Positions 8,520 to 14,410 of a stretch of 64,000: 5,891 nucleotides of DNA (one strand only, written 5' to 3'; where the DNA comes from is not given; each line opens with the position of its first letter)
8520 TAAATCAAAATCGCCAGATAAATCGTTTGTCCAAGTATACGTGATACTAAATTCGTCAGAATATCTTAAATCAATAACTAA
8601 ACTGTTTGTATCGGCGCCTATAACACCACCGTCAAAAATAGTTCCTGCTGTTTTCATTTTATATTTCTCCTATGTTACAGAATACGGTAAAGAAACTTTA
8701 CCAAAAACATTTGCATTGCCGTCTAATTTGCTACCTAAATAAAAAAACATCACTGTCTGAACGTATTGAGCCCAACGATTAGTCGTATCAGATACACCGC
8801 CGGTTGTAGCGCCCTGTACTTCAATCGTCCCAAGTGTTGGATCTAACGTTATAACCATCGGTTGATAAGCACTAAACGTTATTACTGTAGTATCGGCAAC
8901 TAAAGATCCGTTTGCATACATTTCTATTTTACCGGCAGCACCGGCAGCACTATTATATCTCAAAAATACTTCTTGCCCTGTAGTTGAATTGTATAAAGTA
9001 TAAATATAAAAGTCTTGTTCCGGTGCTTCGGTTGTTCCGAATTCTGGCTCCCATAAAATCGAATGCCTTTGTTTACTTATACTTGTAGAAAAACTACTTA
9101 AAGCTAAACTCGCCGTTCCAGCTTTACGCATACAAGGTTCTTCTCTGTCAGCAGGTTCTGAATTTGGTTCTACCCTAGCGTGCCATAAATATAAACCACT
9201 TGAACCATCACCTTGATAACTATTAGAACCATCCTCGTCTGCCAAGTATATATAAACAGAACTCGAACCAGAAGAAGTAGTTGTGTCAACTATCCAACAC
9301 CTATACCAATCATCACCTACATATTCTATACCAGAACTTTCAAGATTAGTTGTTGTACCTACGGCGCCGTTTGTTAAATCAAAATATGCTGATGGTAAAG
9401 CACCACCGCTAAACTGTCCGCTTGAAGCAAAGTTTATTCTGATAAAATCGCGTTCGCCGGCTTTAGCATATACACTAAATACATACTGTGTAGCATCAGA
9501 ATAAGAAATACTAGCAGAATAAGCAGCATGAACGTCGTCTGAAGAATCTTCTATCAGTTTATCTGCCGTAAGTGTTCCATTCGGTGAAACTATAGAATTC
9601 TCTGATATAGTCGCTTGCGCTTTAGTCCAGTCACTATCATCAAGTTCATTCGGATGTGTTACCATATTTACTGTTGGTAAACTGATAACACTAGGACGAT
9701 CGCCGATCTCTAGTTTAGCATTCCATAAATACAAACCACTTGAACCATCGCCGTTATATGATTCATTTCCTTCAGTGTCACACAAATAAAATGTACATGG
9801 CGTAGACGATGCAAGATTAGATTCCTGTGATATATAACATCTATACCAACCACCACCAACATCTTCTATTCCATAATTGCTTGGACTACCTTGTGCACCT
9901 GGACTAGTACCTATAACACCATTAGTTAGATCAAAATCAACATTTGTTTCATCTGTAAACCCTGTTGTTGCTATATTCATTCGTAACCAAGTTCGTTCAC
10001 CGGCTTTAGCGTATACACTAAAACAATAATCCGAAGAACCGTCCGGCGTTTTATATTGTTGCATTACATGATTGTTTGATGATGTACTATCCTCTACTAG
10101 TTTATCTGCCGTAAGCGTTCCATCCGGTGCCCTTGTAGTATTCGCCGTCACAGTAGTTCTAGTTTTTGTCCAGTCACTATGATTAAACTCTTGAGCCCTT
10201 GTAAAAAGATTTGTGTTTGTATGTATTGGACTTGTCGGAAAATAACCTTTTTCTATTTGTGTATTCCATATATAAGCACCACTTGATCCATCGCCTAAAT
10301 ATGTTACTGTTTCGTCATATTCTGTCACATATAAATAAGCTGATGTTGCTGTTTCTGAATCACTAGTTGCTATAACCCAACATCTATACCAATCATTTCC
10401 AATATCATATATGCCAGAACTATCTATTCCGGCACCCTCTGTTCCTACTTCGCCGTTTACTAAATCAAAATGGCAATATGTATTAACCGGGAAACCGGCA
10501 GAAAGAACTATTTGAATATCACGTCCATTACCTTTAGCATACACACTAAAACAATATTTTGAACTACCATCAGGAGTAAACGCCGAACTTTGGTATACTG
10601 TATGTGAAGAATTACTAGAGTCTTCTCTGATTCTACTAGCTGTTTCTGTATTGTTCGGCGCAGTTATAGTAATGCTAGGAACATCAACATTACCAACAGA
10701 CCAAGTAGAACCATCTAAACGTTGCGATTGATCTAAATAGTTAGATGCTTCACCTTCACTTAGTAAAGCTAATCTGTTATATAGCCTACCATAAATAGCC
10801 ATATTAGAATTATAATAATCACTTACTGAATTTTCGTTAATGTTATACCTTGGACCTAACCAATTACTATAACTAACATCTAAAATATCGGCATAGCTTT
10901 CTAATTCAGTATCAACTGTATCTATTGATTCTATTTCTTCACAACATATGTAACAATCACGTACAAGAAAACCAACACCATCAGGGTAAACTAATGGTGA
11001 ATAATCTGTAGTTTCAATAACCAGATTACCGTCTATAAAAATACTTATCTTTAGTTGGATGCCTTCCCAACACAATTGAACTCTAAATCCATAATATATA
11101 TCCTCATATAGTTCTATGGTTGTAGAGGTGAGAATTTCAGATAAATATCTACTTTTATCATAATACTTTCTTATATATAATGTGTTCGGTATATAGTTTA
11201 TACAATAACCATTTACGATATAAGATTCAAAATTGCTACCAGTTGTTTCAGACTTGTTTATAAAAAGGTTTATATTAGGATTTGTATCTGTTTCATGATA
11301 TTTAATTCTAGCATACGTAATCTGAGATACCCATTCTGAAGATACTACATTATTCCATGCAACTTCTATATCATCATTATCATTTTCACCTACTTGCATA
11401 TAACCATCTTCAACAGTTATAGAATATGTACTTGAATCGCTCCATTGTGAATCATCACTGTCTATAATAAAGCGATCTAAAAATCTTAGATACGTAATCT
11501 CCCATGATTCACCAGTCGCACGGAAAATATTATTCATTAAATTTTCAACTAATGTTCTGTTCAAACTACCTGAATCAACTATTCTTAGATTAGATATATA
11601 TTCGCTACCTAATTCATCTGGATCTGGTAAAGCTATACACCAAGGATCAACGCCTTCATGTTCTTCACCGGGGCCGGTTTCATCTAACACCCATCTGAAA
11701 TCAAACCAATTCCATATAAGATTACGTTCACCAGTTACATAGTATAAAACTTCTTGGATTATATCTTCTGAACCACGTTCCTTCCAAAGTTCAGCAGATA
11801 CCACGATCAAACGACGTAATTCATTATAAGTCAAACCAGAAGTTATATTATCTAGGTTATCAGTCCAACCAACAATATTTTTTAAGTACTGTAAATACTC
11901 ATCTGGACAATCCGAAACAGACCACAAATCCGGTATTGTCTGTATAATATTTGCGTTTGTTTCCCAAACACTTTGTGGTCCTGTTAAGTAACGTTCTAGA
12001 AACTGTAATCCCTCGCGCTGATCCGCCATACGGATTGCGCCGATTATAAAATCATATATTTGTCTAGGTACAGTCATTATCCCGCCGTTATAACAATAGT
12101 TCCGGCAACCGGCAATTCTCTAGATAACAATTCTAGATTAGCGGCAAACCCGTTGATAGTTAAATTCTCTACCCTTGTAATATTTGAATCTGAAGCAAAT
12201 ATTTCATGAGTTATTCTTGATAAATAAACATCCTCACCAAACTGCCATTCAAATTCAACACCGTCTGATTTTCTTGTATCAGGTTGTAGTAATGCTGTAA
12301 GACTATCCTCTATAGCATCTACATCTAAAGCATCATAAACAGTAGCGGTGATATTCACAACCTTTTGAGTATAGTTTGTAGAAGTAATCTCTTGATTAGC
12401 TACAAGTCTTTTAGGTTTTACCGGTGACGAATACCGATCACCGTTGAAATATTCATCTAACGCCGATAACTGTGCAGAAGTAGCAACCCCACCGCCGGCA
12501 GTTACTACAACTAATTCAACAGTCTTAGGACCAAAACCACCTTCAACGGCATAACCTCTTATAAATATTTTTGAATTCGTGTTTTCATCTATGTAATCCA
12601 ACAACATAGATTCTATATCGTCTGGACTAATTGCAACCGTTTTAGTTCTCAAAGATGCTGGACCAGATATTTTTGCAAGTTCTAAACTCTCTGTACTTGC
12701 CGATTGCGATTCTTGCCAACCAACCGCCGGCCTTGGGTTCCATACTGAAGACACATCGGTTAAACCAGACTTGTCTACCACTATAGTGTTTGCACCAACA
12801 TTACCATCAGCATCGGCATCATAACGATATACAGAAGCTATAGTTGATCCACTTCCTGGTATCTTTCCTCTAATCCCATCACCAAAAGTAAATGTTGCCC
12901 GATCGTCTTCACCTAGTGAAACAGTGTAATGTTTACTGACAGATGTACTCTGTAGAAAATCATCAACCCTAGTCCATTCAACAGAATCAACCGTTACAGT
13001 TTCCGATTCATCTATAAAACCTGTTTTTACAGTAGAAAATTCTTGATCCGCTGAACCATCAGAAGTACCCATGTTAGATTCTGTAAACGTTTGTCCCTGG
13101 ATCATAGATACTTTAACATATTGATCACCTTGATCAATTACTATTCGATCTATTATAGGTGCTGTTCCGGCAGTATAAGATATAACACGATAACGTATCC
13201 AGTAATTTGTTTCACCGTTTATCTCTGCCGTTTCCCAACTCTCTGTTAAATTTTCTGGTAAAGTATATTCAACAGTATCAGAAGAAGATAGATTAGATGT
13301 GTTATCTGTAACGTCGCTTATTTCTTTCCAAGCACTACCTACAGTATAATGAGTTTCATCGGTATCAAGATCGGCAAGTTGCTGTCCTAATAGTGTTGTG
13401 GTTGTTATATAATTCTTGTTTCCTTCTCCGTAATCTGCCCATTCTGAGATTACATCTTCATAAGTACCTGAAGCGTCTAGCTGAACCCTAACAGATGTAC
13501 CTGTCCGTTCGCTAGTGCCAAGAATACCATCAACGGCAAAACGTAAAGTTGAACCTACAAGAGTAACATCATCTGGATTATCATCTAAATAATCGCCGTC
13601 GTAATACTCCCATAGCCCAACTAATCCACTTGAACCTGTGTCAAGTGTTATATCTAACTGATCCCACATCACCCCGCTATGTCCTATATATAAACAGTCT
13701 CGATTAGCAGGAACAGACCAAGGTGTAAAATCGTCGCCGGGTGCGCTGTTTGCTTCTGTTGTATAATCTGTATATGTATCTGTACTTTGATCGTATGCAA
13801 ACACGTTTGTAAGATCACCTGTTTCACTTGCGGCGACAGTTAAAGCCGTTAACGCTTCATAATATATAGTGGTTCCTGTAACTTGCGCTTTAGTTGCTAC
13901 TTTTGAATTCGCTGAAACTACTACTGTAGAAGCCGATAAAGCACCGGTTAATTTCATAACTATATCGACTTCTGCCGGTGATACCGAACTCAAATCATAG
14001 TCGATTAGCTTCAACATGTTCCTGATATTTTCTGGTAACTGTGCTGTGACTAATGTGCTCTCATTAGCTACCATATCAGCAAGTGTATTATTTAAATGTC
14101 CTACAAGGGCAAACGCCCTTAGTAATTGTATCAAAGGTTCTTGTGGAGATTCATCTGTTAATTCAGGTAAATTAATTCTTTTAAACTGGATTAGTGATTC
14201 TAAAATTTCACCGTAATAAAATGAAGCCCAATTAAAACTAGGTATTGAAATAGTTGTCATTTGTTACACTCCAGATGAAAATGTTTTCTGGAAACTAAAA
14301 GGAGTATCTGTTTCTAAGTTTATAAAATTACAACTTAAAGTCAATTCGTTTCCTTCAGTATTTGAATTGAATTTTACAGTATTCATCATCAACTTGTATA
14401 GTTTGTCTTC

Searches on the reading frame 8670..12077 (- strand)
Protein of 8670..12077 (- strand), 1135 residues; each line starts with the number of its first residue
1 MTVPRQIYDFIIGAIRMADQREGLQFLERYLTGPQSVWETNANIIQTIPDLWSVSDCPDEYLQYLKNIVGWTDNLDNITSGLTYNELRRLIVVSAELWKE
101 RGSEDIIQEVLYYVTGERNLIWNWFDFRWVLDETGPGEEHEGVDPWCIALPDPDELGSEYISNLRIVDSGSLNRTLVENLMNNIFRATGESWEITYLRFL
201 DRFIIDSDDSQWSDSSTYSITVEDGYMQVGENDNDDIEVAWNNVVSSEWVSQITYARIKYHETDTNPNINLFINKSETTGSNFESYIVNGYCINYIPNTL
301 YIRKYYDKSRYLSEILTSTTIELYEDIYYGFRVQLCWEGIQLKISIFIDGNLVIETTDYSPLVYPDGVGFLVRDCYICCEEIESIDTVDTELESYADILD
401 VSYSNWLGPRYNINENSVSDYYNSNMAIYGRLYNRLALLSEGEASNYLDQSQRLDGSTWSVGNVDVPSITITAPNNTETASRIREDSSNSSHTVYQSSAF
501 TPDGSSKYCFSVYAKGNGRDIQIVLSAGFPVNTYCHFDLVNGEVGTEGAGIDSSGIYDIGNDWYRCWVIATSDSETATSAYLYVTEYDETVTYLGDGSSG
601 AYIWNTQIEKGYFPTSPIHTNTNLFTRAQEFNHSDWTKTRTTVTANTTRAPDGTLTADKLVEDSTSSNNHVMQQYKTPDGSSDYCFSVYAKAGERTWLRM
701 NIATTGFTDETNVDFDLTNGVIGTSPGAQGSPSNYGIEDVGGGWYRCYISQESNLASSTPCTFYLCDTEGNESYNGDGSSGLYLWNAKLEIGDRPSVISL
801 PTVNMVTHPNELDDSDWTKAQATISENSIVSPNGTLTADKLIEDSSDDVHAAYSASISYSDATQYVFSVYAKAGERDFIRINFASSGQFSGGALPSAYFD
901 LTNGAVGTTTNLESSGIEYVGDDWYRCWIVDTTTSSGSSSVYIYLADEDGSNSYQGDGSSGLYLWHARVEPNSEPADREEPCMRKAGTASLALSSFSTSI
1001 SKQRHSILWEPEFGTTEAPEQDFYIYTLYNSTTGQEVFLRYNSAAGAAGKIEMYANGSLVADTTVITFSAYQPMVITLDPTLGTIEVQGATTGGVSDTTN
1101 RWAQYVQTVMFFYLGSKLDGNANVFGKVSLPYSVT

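Call 10: search_protein_families(library=phrogs, proteins=[window:8670-12077:-], max_evalue=0.001)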
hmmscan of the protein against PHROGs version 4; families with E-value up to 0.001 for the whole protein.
window:8670-12077:- (1135 aa): 4 families
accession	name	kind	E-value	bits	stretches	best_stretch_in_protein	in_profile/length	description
phrog_5939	-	tail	4.9e-67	228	3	435-631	407-605/801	tail protein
phrog_34853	-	unknown function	9.2e-67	226.8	3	793-974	66-246/555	-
phrog_11600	-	unknown function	7e-30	105.6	3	441-630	103-290/343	-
phrog_18802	-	head and packaging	4.5e-25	87.5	3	681-792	2079-2196/3007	virion structural protein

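Call 25: search_protein_families(library=pfam, proteins=[window:8670-12077:-], max_evalue=0.001)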
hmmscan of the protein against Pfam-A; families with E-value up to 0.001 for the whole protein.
window:8670-12077:- (1135 aa): 0 families

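Call 72: search_protein_families(library=ncbifam, proteins=[window:8670-12077:-], max_evalue=0.01)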
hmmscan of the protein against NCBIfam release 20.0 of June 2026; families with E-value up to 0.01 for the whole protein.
window:8670-12077:- (1135 aa): 2 families
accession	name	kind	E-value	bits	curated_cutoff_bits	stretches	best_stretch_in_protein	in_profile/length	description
NF048003.1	GTA_spike_fiber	domain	1.2e-108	361.6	36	3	439-622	1-175/182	phage head spike fiber domain-containing protein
TIGR02242.1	tail_TIGR02242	domain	1e-06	28.8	51.85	1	19-120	10-105/131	phage tail protein domain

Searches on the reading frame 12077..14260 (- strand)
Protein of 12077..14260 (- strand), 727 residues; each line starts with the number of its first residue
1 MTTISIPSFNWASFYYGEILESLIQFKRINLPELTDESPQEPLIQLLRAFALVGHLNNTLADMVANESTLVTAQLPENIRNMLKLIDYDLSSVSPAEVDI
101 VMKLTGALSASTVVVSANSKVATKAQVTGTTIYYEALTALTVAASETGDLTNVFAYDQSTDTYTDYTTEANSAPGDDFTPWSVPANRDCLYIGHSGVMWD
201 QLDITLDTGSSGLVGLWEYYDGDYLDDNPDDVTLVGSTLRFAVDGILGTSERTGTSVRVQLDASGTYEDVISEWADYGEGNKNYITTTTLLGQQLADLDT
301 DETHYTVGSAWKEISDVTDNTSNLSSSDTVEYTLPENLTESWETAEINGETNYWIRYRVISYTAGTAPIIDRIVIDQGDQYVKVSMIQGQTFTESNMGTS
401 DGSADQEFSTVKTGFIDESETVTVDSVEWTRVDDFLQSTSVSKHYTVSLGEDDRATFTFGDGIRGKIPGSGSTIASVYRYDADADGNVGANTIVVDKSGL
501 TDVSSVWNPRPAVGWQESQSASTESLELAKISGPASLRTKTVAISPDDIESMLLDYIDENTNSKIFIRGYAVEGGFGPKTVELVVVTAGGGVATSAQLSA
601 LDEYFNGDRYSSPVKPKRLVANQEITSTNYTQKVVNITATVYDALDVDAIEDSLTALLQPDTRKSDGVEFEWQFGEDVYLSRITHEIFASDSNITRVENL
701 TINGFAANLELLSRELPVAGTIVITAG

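Call 10: search_protein_families(library=phrogs, proteins=[window:12077-14260:-], max_evalue=0.001)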
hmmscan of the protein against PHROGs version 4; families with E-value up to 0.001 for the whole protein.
window:12077-14260:- (727 aa): 1 family
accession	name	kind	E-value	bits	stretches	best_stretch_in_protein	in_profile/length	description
phrog_219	-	tail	3.8e-18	66.4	2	379-553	145-323/598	baseplate wedge subunit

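Call 25: search_protein_families(library=pfam, proteins=[window:12077-14260:-], max_evalue=0.001)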
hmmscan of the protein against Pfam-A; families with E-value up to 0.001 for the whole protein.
window:12077-14260:- (727 aa): 0 families

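Call 72: search_protein_families(library=ncbifam, proteins=[window:12077-14260:-], max_evalue=0.01)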
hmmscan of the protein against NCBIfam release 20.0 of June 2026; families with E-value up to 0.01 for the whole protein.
window:12077-14260:- (727 aa): 1 family
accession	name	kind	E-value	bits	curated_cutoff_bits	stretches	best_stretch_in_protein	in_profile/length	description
TIGR02243.1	TIGR02243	equivalog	5.8e-28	97.8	155.8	2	366-683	324-640/659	putative baseplate assembly protein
